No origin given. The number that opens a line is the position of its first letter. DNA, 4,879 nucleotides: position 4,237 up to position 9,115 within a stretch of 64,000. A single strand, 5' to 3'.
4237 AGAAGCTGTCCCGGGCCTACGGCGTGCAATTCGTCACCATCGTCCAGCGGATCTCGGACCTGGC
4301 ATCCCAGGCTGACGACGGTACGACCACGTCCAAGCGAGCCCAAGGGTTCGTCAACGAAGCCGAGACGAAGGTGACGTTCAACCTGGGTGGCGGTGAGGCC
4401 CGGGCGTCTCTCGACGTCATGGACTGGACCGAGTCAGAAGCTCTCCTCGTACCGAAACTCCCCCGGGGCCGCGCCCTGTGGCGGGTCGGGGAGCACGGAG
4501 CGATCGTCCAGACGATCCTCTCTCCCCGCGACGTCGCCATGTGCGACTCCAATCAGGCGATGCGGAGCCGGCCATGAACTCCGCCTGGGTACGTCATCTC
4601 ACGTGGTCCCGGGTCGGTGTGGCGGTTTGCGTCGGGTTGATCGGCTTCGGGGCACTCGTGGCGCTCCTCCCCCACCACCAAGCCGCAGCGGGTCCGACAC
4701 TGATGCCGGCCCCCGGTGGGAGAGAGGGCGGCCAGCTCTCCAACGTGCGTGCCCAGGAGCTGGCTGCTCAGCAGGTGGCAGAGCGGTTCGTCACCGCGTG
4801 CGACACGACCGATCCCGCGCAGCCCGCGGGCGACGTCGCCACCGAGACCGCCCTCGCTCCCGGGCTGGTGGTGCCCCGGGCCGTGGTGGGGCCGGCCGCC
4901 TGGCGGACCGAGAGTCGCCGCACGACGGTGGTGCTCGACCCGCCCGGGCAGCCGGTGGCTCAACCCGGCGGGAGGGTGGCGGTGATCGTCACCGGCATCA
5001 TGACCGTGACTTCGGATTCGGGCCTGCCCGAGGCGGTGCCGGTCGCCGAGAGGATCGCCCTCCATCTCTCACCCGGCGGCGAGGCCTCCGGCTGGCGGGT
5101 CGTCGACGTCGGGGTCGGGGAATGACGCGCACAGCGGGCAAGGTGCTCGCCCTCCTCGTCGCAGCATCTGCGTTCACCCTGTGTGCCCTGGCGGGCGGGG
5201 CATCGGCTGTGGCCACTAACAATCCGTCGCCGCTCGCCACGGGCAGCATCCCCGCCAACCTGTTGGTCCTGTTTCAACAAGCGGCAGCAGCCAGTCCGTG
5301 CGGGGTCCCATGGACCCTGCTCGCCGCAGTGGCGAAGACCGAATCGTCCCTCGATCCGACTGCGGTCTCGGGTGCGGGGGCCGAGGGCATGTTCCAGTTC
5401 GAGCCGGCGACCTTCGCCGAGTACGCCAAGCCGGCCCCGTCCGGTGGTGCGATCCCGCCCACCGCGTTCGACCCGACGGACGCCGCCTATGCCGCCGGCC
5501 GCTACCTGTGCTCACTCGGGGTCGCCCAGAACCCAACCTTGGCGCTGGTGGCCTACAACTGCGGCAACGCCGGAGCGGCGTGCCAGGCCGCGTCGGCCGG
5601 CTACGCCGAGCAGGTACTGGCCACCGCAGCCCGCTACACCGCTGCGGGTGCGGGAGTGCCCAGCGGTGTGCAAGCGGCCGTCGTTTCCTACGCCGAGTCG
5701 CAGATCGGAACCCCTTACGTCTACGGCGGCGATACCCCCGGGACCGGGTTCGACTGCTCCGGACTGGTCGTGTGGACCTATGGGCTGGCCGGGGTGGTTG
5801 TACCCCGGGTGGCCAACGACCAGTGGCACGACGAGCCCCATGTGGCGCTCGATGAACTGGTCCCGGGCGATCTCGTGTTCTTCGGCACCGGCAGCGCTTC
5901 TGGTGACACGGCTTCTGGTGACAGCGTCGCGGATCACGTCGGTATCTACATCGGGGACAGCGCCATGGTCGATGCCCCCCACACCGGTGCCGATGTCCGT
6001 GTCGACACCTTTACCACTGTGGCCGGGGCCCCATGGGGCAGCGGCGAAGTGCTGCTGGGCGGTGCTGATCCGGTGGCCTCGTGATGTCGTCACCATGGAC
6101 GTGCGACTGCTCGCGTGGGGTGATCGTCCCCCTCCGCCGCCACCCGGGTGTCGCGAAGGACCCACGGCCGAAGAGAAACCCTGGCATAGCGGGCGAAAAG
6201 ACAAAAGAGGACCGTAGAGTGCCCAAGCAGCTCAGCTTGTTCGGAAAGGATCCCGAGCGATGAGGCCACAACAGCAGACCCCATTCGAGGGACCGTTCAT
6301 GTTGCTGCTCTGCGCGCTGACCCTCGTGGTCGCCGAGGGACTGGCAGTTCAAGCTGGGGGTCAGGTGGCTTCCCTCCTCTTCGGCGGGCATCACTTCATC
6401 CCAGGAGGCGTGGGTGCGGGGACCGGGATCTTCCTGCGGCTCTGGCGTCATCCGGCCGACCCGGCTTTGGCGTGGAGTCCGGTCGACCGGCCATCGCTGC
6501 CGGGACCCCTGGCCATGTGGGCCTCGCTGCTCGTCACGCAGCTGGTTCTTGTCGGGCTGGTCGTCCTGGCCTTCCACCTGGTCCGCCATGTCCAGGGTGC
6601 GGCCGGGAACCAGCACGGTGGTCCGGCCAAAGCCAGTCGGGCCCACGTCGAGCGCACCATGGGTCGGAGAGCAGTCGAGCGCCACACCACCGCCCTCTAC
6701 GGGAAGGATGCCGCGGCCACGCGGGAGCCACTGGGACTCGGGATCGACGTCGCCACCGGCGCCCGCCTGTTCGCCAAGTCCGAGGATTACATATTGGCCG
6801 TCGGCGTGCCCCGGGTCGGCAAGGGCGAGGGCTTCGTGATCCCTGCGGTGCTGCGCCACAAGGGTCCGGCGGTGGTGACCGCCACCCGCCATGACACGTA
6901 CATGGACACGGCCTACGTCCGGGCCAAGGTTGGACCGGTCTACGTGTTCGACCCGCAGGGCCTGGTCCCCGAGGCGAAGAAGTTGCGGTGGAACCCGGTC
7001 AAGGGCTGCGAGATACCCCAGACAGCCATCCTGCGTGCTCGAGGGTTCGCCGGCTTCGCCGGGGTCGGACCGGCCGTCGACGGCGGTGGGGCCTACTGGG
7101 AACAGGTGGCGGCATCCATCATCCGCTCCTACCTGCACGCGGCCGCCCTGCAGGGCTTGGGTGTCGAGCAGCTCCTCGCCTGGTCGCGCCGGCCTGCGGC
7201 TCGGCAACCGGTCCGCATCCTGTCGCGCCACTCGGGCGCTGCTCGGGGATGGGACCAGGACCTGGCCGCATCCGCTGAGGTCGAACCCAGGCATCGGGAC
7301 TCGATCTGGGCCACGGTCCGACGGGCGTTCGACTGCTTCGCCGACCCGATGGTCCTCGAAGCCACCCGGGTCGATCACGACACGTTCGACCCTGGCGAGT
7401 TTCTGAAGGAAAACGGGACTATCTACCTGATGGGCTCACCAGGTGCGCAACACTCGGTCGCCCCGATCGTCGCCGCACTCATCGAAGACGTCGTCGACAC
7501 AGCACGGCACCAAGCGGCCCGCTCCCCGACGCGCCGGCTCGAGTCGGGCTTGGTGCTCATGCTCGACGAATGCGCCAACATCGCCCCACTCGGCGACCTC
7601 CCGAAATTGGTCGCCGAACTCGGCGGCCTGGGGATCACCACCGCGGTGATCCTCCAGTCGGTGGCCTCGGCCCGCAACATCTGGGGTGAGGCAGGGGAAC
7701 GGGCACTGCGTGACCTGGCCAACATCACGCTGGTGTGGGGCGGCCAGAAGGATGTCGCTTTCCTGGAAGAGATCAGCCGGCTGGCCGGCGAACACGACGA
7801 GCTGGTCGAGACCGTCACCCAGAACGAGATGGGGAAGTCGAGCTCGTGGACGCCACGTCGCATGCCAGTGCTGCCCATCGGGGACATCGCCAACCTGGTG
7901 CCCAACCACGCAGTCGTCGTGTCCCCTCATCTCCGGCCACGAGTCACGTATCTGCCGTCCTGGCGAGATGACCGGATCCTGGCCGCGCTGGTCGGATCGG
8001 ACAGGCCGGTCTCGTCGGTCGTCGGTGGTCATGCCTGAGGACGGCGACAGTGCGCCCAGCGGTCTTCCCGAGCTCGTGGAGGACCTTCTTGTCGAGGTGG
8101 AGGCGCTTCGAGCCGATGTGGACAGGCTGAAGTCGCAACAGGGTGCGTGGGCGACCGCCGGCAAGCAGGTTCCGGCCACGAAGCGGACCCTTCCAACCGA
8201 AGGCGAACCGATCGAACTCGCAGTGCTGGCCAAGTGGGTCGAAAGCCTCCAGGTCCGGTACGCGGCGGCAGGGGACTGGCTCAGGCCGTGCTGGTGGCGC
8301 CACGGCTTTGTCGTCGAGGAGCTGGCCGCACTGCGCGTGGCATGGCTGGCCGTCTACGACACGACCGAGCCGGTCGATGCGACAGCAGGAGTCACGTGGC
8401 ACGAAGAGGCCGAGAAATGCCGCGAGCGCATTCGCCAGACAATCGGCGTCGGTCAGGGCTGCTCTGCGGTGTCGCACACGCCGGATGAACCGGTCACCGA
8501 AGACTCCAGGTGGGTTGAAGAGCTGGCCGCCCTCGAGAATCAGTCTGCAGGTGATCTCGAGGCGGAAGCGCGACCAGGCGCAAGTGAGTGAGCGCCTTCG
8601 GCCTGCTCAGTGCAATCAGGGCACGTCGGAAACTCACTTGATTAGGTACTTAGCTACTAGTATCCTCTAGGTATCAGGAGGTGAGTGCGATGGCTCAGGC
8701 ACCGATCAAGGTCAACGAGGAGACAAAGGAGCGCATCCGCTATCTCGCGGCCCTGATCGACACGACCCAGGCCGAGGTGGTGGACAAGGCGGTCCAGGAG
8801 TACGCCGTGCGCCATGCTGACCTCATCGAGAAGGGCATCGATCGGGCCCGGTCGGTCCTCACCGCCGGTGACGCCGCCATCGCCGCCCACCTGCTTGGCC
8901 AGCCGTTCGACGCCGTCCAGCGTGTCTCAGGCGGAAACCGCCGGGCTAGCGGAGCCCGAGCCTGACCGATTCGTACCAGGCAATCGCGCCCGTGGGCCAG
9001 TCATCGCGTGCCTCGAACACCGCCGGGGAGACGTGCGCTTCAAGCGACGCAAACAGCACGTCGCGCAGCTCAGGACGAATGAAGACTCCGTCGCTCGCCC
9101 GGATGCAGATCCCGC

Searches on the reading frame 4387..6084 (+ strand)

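Call 10: search_protein_families(library=pfam, proteins=[window:4387-6084:+], max_evalue=0.01)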
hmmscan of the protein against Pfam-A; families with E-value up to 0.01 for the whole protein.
window:4387-6084:+ (565 aa): 2 families
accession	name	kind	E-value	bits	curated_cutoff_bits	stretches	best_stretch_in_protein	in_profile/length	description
PF00877.26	NLPC_P60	-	1.3e-20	73.7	23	1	441-543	1-92/105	NlpC/P60 family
PF01464.25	SLT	-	4.2e-16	59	21.3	1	301-395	6-99/117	Transglycosylase SLT domain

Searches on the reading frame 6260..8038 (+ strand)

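Call 10: search_protein_families(library=pfam, proteins=[window:6260-8038:+], max_evalue=0.01)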
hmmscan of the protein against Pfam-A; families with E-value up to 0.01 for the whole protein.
window:6260-8038:+ (592 aa): 3 families
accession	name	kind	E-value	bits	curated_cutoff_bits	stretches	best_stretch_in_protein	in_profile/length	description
PF02534.20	T4SS-DNA_transf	-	1e-21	77.8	20.1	2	335-528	212-401/468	Type IV secretory system Conjugative DNA transfer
PF12696.13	TraG-D_C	-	6.9e-21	74.9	22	1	431-546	2-124/126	TraM recognition site of TraD and TraG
PF10412.15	TrwB_AAD_bind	-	4.1e-07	29.7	20.5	1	371-557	187-377/387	Type IV secretion-system coupling protein DNA-binding domain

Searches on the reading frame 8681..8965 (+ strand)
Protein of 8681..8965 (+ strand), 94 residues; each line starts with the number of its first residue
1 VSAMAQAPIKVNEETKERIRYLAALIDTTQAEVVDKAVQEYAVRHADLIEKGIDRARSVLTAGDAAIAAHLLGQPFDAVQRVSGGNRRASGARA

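Call 10: search_protein_families(library=pfam, proteins=[window:8681-8965:+], max_evalue=0.01)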
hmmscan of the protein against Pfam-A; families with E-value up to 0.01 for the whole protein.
window:8681-8965:+ (94 aa): 0 families

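Call 56: search_protein_families(library=pfam, proteins=[window:8681-8965:+], max_evalue=1)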
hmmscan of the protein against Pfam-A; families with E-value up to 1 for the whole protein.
window:8681-8965:+ (94 aa): 1 family
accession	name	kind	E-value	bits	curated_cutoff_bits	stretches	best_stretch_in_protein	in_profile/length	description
PF07704.17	PSK_trans_fac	-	0.033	15.5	28.3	1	12-60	7-53/82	Rv0623-like transcription factor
